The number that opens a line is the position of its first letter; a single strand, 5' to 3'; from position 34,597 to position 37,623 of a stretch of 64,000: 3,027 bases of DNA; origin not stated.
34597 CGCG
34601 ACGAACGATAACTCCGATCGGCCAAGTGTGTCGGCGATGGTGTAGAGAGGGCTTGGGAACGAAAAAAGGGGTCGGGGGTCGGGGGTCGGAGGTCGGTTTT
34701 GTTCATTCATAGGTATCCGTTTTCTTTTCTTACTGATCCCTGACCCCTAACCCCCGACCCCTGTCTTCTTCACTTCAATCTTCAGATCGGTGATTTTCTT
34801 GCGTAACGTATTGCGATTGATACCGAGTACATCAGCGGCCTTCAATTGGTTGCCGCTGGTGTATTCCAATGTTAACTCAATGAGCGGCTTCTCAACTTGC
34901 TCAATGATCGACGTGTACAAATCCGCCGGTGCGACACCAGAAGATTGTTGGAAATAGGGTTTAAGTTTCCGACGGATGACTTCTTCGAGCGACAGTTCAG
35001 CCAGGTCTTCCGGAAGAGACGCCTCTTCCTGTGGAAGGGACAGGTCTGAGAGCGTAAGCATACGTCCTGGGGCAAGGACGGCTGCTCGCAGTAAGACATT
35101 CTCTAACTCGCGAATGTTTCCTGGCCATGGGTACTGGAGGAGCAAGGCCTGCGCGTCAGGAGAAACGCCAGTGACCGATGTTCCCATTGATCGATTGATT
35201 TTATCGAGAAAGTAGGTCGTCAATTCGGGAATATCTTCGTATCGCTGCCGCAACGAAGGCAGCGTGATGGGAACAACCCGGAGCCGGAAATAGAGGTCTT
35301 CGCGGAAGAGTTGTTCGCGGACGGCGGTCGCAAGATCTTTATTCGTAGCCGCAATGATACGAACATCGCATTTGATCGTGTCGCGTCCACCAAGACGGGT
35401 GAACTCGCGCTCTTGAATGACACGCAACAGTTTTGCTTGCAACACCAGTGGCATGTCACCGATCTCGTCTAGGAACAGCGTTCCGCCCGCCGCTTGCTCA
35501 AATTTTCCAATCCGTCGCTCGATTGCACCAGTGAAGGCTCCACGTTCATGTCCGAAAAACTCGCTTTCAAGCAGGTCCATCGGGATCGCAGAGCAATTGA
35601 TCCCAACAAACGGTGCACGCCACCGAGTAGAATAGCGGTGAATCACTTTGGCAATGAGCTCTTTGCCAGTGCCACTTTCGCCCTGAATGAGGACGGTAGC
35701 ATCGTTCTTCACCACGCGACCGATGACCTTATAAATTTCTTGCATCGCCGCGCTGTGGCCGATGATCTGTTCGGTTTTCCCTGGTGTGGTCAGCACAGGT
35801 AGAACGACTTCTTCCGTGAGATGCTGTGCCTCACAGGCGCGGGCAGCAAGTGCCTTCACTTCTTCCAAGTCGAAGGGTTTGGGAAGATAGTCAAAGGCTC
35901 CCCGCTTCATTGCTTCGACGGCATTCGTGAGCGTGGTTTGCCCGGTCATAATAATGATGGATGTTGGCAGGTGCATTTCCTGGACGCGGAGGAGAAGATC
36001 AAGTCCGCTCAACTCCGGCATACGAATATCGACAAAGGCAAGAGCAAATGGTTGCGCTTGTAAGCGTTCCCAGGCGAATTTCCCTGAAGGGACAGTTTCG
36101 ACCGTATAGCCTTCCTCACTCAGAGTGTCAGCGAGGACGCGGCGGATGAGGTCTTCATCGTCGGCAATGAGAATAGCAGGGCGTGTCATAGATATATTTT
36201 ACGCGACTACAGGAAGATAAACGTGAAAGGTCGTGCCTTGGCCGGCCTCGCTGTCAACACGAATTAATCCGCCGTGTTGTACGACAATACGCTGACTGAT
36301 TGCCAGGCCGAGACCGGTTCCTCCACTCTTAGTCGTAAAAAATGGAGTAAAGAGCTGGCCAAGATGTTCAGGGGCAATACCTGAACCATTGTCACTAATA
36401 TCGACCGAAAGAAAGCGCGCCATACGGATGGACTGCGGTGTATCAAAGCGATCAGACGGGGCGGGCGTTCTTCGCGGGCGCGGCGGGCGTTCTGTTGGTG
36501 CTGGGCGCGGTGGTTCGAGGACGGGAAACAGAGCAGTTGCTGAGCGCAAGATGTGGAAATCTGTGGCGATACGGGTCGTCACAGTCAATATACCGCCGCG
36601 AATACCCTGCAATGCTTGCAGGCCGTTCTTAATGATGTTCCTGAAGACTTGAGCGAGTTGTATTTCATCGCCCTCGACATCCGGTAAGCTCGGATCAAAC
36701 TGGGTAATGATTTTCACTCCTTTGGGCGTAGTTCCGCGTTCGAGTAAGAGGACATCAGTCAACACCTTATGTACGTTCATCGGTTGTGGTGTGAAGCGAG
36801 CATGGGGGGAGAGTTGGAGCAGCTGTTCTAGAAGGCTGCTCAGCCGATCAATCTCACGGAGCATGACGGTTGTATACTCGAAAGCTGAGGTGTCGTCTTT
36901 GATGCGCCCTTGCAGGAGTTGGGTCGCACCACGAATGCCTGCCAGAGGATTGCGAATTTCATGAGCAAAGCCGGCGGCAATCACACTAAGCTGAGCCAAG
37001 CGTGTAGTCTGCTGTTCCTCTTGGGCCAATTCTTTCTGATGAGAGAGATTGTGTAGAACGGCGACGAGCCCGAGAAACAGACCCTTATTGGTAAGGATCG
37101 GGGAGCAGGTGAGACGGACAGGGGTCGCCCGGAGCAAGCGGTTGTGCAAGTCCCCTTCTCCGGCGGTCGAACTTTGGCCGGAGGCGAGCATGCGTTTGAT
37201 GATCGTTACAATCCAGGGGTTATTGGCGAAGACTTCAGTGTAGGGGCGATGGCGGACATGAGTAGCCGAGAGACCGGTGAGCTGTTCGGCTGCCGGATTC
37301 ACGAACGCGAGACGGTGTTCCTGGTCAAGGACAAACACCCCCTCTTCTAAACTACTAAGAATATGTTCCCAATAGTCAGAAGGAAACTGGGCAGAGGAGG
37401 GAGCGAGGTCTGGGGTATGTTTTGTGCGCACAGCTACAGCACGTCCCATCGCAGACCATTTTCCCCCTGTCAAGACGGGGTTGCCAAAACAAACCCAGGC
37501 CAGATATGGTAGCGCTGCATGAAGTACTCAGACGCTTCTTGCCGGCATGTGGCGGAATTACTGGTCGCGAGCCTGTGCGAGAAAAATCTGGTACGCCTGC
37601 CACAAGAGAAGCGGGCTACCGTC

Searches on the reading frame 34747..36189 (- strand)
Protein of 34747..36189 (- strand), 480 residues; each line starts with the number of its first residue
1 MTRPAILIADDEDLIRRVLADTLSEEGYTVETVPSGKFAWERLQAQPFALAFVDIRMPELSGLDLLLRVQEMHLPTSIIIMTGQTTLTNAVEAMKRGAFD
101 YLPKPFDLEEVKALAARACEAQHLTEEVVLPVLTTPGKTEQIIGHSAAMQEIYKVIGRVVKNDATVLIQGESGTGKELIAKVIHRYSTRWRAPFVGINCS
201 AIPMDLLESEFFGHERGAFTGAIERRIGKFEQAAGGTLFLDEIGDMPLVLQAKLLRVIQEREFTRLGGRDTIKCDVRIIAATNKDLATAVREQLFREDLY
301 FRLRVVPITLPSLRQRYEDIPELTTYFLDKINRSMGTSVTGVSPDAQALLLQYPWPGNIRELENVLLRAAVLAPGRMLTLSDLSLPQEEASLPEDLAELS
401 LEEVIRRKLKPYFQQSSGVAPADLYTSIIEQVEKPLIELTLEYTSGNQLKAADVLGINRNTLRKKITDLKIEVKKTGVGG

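Call 16: find_encoding_contigs(protein=window:34747-36189:-, flank=2000, max_places=3)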
Protein window:34747-36189:- (480 aa): no gene with exactly this product is on record in the collection.

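Call 44: search_protein_families(library=pfam, proteins=[window:34747-36189:-], max_evalue=0.00001)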
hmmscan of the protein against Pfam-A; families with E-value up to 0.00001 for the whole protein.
window:34747-36189:- (480 aa): 6 families
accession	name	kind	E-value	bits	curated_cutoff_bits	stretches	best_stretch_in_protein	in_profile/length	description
PF00158.32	Sigma54_activat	-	3.3e-72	242.1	20.2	1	142-308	1-167/168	Sigma-54 interaction domain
PF00072.30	Response_reg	-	3.8e-27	95.1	30.2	1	6-113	1-108/111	Response regulator receiver domain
PF25601.1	AAA_lid_14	-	3e-24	85.1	27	1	314-385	1-72/87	AAA+ ATPase lid domain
PF14532.12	Sigma54_activ_2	-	5.3e-24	85.5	25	1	143-313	1-138/138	Sigma-54 interaction domain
PF02954.25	HTH_8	-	5.7e-13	48.8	22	1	429-467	2-40/42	Bacterial regulatory protein, Fis family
PF07728.20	AAA_5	-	8.5e-07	29.5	22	1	166-284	2-123/139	AAA domain (dynein-related subfamily)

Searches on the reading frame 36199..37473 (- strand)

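Call 44: search_protein_families(library=pfam, proteins=[window:36199-37473:-], max_evalue=0.00001)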
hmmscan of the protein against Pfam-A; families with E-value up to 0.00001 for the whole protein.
window:36199-37473:- (424 aa): 4 families
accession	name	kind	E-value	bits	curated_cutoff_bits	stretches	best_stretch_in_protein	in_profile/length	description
PF02518.31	HATPase_c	-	3.5e-23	82.6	26.4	1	354-422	37-109/111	Histidine kinase-, DNA gyrase B-, and HSP90-like ATPase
PF00512.31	HisKA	-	6.4e-15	55.4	26.9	1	165-222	5-61/66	His Kinase A (phospho-acceptor) domain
PF00989.32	PAS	-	4.2e-11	43.3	22.6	1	35-141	3-111/113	PAS fold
PF13426.13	PAS_9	-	9.1e-10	39.2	27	1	44-144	2-102/103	PAS domain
